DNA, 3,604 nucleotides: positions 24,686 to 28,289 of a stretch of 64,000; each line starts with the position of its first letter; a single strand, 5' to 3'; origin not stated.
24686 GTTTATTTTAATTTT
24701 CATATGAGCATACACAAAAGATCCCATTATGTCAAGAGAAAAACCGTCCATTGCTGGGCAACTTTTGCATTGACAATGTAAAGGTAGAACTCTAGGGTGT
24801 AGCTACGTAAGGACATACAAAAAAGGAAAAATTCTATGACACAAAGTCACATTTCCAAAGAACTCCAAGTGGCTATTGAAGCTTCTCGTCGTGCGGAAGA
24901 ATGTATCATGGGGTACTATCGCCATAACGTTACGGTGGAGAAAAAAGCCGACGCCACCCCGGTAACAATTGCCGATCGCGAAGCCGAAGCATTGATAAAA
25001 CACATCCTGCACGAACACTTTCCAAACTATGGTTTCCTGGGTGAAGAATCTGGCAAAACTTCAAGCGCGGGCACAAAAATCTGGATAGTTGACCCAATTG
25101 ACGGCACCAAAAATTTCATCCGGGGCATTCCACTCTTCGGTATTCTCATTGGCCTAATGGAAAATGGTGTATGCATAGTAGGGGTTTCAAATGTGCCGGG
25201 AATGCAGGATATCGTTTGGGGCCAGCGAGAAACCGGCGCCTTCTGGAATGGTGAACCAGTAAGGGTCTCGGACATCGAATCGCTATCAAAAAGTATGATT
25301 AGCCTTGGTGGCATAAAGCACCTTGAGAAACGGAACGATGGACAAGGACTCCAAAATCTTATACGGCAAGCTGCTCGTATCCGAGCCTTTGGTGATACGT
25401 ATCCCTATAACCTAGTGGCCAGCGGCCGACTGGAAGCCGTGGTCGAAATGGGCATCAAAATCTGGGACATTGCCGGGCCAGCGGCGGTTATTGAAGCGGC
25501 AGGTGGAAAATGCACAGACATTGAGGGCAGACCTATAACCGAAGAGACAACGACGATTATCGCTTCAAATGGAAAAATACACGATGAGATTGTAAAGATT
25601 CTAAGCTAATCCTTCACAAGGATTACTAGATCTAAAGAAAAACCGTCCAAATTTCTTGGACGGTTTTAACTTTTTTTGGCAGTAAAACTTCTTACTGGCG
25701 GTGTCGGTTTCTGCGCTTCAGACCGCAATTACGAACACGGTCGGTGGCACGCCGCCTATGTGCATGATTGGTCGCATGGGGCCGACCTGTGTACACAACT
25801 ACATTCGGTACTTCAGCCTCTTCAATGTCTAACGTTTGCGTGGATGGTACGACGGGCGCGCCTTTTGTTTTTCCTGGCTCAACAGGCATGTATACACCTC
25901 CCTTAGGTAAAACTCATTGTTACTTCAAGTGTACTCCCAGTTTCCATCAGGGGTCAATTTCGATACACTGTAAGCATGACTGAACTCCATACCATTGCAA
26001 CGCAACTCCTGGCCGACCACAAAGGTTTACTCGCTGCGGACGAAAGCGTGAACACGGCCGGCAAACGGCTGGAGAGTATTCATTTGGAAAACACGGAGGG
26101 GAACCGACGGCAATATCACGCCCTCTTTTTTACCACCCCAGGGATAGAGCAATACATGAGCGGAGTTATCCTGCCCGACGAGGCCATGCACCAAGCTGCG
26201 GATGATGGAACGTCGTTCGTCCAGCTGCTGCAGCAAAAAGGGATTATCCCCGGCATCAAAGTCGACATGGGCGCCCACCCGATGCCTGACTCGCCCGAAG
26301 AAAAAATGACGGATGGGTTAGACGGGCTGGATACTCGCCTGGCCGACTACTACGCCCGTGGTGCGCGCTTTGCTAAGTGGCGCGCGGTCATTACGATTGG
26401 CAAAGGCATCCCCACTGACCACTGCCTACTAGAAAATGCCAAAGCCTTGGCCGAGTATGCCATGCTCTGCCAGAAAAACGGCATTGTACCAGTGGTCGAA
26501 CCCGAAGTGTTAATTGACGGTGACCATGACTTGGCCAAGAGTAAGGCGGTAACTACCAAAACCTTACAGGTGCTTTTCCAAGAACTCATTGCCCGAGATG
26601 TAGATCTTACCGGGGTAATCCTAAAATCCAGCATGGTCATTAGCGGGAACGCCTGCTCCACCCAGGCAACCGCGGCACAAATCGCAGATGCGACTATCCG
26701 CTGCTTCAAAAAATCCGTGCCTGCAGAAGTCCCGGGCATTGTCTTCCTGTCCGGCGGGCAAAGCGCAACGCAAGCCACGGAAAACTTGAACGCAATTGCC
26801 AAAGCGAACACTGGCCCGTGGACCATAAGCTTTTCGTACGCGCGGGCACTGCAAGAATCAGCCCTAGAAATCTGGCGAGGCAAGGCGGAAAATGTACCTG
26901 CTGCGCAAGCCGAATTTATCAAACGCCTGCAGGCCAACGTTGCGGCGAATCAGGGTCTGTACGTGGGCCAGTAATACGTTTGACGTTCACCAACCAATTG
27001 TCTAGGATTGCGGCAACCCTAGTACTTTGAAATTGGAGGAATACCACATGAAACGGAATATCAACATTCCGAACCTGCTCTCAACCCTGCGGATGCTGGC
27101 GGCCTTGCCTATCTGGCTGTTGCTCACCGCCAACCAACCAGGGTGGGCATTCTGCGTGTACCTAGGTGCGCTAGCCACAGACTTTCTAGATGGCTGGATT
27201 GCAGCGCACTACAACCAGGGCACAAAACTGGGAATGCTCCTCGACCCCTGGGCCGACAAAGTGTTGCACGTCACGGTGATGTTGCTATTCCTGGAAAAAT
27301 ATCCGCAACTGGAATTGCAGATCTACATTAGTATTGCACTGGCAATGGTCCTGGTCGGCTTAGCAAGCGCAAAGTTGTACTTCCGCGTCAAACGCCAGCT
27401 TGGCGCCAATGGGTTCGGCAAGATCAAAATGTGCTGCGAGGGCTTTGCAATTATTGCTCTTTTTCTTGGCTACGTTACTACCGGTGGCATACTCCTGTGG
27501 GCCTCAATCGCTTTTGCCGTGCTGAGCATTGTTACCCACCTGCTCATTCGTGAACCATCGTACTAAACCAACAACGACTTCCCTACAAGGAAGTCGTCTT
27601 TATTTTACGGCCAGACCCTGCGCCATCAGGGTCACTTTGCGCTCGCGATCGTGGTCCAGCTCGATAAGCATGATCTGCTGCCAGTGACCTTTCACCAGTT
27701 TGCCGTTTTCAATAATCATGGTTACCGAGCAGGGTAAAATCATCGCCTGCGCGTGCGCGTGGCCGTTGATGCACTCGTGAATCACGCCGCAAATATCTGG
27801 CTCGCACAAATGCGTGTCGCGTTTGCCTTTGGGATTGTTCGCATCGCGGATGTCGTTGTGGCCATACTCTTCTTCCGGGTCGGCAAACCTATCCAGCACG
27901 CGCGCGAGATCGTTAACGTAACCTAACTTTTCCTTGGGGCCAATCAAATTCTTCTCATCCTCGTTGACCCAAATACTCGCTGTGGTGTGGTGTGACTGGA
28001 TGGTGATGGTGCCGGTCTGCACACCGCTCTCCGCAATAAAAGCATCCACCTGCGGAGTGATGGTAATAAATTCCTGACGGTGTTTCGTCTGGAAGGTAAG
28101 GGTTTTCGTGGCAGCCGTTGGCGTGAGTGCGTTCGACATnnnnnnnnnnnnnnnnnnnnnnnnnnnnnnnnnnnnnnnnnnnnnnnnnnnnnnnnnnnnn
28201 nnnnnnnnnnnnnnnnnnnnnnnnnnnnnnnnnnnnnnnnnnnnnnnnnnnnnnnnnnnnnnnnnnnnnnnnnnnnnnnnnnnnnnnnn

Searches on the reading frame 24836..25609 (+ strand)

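Call 10: search_protein_families(library=pfam, proteins=[window:24836-25609:+])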
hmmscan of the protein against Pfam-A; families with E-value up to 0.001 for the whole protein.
window:24836-25609:+ (257 aa): 1 family
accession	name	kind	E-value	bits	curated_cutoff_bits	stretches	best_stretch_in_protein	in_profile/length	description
PF00459.30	Inositol_P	-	4.2e-58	197.4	27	1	9-255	5-265/271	Inositol monophosphatase family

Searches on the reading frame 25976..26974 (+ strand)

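Call 10: search_protein_families(library=pfam, proteins=[window:25976-26974:+])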
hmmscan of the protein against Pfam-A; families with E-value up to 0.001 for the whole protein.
window:25976-26974:+ (332 aa): 1 family
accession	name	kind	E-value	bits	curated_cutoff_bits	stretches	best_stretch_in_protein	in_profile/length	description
PF00274.25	Glycolytic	-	3.8e-130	434.2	22.2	1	3-331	1-331/349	Fructose-bisphosphate aldolase class-I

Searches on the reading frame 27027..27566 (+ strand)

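Call 10: search_protein_families(library=pfam, proteins=[window:27027-27566:+])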
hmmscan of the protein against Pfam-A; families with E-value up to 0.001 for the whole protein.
window:27027-27566:+ (179 aa): 1 family
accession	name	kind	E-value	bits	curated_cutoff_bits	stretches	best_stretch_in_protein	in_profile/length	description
PF01066.26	CDP-OH_P_transf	-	3e-26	93.1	22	1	13-165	2-151/152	CDP-alcohol phosphatidyltransferase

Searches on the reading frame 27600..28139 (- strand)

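Call 10: search_protein_families(library=pfam, proteins=[window:27600-28139:-])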
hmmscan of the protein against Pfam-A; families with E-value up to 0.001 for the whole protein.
window:27600-28139:- (179 aa): 1 family
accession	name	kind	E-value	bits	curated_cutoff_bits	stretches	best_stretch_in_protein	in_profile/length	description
PF01894.22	UPF0047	-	1.3e-27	96.7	27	1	27-171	2-115/117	Uncharacterised protein family UPF0047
